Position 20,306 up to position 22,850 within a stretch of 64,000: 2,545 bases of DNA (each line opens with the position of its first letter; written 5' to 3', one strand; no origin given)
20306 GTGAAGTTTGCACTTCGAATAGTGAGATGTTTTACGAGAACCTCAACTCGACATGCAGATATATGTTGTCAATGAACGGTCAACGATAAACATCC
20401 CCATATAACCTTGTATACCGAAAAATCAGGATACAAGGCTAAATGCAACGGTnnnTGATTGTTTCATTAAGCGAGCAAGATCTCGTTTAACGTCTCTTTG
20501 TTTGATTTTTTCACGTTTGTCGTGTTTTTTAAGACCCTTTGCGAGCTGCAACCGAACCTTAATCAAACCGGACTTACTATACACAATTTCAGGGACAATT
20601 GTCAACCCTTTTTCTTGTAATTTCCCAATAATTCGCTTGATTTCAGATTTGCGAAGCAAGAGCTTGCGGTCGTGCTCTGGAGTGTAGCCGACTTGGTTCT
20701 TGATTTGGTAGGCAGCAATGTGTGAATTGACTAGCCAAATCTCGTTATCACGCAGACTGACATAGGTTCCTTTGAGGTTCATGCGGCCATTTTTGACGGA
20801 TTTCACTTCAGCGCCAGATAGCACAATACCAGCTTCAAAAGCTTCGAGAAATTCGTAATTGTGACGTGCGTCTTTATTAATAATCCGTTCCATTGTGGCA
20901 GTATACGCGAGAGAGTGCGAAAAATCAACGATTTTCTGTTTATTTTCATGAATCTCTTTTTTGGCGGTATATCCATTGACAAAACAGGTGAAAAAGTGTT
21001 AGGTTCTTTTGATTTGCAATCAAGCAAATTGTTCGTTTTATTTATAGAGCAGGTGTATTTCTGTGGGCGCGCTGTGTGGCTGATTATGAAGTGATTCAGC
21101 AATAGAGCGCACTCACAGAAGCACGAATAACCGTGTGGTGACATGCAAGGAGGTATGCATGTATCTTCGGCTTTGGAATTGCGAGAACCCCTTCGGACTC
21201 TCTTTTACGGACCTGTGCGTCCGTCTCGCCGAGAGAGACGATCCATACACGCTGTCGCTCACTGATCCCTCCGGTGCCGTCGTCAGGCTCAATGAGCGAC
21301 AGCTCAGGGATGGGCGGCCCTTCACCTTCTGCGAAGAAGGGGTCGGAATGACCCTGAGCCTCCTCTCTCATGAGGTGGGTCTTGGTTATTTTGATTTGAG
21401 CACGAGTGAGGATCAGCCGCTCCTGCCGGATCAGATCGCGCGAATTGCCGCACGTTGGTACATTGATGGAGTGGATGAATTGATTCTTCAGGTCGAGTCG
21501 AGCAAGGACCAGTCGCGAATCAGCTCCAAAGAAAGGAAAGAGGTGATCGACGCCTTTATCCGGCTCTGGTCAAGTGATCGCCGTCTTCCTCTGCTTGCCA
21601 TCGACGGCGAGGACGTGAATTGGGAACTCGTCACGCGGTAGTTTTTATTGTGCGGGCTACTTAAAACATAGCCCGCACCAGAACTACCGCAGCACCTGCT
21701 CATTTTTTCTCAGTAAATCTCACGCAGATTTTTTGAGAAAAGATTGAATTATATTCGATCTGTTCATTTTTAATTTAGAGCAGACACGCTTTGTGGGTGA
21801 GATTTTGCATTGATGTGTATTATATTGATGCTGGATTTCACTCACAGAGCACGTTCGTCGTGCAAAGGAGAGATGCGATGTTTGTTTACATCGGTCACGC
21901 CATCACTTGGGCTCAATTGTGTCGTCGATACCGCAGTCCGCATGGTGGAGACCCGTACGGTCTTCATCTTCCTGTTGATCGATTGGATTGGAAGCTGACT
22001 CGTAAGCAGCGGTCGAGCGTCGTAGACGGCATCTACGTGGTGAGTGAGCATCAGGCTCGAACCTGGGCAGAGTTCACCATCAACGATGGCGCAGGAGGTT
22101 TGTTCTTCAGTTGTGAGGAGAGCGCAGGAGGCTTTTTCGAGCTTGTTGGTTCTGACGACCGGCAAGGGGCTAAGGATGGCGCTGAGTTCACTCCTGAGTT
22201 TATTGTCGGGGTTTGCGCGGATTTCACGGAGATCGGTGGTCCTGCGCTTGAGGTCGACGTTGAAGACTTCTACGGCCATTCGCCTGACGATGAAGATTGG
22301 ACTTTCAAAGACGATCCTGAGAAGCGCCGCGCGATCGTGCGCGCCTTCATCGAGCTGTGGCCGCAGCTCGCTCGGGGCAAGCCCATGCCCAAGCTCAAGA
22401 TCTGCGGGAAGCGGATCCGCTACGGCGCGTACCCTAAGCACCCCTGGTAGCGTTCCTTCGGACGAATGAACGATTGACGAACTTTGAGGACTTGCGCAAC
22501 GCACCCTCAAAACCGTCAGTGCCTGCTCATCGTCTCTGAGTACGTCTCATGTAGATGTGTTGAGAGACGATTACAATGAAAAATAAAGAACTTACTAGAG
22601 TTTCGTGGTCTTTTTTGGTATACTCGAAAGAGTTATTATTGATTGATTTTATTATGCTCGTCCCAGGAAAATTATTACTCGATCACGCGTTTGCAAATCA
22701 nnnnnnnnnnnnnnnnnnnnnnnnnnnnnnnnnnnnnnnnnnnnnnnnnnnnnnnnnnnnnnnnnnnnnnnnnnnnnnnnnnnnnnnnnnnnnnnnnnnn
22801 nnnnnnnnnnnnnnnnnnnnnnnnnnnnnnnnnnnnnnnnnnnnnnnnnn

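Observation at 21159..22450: GC-rich island with two paralogous orphan genes sharing a C-terminal motif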

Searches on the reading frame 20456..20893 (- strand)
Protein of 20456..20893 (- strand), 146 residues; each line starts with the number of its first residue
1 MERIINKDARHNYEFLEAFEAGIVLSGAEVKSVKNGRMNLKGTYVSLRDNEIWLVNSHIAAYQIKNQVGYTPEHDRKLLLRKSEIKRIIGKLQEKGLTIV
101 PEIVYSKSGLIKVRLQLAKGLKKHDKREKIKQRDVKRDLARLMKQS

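Call 46: find_encoding_contigs(protein=window:20456-20893:-, flank=3000, max_places=10)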
Protein window:20456-20893:- (146 aa): 2 contigs read that carry it; 1 place shown.
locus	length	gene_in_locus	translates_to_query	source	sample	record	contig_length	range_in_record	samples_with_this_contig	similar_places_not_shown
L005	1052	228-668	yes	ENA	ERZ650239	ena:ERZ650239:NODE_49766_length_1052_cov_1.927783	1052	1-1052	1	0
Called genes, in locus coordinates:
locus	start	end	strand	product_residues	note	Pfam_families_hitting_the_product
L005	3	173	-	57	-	?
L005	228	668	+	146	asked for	PF01668:SmpB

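Call 60: find_related_loci(query=window:20456-20893:-, collection=metagenome_contigs, flank=4000)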
Query window:20456-20893:- (146 aa) in metagenome_contigs; peptide patterns used: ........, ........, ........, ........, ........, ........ (x = any residue, [..] = any of these).
311 stretches matched a pattern; 27 encode a relative of the query (tblastn E <= 1e-3); 27 distinct loci.
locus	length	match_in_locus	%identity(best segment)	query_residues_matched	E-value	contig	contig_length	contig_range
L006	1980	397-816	58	1-137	4e-48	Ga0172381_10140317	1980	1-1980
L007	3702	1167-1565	55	6-137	2e-44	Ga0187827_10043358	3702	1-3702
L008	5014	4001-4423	52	6-145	2e-42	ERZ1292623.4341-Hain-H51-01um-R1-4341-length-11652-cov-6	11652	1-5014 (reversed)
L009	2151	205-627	52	6-145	3e-42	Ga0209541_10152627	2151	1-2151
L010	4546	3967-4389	52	6-145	1e-41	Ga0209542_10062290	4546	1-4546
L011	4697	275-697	45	6-145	5e-37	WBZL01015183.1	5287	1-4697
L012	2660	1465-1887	45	6-145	5e-37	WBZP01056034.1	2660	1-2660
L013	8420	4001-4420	47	6-144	1e-36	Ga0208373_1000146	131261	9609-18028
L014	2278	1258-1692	47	1-144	6e-36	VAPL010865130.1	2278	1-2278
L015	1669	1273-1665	50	10-139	8e-36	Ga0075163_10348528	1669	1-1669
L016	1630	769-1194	47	4-144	9e-36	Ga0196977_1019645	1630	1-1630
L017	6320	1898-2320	52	6-145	7e-35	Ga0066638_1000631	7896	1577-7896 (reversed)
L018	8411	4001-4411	43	6-142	1e-34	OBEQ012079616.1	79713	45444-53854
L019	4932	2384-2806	45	6-145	1e-34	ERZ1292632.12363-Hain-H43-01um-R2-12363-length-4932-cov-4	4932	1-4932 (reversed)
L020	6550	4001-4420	45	6-144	2e-34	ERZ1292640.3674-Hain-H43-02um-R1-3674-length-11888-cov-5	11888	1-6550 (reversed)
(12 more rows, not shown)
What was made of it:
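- The nearest smpB relatives include contigs from 0.1-um groundwater filter fractions (call 60).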

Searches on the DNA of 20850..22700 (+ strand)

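Call 80: search_rna_families(source=window, start=20850, end=22700, threshold=evalue, max_evalue=5)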
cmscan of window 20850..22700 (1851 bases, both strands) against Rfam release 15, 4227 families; matches with E-value up to 5: 9.
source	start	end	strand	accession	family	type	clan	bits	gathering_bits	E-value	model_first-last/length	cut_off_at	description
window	22447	22474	-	RF01739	Glutamine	Cis-reg; riboswitch;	-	21.8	35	0.1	1-53/53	no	Glutamine riboswitch aptamer (glnA leader)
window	21780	21858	+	RF03957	mir-5856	Gene; miRNA;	-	21.3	90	0.23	1-70/70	no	mir-5856 microRNA precursor family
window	20989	21043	-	RF01726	SAM-II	Cis-reg; riboswitch;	-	19.9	44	0.98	1-60/60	no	SAM-II riboswitch aptamer (SAM-II long loop)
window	21059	21119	-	RF04248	MIR7486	Gene; miRNA;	-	19.6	67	3.3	1-87/87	no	MIR7486 microRNA precursor family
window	21636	21689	-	RF03660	mir-4018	Gene; miRNA;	-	17.4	66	3.4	1-54/54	no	mir-4018 microRNA precursor family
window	21628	21697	-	RF00701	mir-126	Gene; miRNA;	-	17.4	47.2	4.7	1-74/74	no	mir-126 microRNA precursor family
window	21782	21858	+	RF03338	MIR4416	Gene; miRNA;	-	17.1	70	1.7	1-147/147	no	MIR4416 microRNA precursor family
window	21057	21122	+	RF03403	mir-5366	Gene; miRNA;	-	17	73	3.4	1-71/71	no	mir-5366 microRNA precursor family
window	21971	22102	+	RF01881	Xist_exon4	Gene; lncRNA;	-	14.4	100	3.7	1-126/126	no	X-chromosome inactivation gene exon 4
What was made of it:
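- On Any Rfam cis-regulatory RNA: The leaders give just sub-threshold miRNA-precursor-like hits (call 80).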

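Call 84: build_rna_model(alignment_id=A12)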
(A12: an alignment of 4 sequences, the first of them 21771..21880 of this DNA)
Model R1 built from alignment A12 (4 sequences, 118 columns); structure: RNAalifold consensus.
model positions 107; base pairs 39; branch points 1; effective number of sequences 0.72; information 0.591 bits per position. Calibrated on 0.2 Mb of random sequence (short: E-values are rough).
structure used (alignment columns):
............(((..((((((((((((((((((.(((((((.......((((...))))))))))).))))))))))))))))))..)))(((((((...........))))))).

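Call 85: search_with_rna_model(model_id=R1, sources=[window, L001, L003, L004], max_evalue=10, make_alignment=true, show_alignments=5)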
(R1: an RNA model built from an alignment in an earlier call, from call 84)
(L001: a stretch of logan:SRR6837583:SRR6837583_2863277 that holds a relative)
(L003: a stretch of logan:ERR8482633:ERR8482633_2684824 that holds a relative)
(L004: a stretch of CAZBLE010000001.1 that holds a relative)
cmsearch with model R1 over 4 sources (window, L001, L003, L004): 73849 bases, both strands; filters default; matches with E-value up to 10: 9.
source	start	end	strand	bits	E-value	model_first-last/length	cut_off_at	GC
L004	313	419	-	125.6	2.8e-28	1-107/107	no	0.39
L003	103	216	+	117.7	2.3e-26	1-107/107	no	0.38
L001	218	323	+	115.3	8.8e-26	1-107/107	no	0.42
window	21771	21880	+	113.9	1.9e-25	1-107/107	no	0.43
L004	326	428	+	36.3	1.5e-06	1-107/107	no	0.38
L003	94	203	-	33.1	8.9e-06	1-107/107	no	0.37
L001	209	311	-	32.9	1e-05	1-107/107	no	0.41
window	21760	21867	-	25.2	0.00076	1-107/107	no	0.4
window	21040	21140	+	16.3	0.11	1-107/107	no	0.48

Alignment A13: 9 matches aligned to the model, 117 columns, each read 5' to 3' on its own strand. Consensus structure (alignment columns), stored with it:
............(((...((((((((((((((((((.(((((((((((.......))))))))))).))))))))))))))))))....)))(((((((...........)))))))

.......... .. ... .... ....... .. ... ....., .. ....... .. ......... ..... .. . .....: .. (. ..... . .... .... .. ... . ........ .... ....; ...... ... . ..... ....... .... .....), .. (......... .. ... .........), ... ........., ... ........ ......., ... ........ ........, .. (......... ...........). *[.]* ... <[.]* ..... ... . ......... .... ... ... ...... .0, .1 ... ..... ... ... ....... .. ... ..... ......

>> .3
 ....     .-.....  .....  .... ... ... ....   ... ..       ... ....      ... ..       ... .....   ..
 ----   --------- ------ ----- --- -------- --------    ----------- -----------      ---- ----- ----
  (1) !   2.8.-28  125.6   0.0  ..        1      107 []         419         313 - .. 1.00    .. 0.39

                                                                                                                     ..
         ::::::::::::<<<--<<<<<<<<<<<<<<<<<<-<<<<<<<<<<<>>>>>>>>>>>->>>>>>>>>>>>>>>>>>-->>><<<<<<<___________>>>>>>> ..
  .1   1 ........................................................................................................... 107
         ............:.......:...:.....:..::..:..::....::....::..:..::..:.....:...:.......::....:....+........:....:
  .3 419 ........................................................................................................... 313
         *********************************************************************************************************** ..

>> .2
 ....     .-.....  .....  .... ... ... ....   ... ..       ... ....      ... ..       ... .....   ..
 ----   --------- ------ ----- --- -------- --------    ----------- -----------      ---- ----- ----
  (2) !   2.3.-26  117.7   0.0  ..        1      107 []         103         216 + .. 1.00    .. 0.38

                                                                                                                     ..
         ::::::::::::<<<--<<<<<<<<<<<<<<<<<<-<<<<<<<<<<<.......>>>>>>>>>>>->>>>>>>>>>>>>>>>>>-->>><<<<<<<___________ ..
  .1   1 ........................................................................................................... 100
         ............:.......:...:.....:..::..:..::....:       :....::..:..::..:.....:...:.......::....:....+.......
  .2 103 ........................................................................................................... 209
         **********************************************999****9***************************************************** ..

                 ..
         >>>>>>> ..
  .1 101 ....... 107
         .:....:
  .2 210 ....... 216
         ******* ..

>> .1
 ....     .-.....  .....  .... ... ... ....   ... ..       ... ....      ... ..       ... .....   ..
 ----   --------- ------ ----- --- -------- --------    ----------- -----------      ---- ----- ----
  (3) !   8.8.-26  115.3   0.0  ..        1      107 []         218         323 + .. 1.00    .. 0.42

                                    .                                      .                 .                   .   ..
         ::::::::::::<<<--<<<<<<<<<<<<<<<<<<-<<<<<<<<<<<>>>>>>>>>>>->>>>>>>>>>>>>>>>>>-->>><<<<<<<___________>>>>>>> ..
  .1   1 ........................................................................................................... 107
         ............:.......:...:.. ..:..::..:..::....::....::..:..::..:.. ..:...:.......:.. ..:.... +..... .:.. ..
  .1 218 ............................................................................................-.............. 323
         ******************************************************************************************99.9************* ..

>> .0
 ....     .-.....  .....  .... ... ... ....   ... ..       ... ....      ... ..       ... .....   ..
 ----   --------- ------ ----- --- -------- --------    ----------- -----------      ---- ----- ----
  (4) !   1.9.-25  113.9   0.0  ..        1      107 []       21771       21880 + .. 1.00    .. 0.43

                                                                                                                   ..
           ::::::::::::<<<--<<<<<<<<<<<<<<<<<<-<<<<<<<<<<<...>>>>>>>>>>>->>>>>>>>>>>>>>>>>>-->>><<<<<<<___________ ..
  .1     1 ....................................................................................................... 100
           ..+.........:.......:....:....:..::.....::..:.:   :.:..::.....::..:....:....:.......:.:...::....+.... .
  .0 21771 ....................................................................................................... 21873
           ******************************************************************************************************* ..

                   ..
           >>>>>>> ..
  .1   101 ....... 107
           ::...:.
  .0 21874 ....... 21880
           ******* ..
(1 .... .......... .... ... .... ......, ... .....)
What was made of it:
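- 21030..21158 (+): 5' leader of unit A, including SD AAGGAGG at 21147-21153. A covariance model built from the B-type leaders finds this as the only further site in the window beyond B's own leader and its reverse complement (16.3 bits, E=0.11; call 85).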
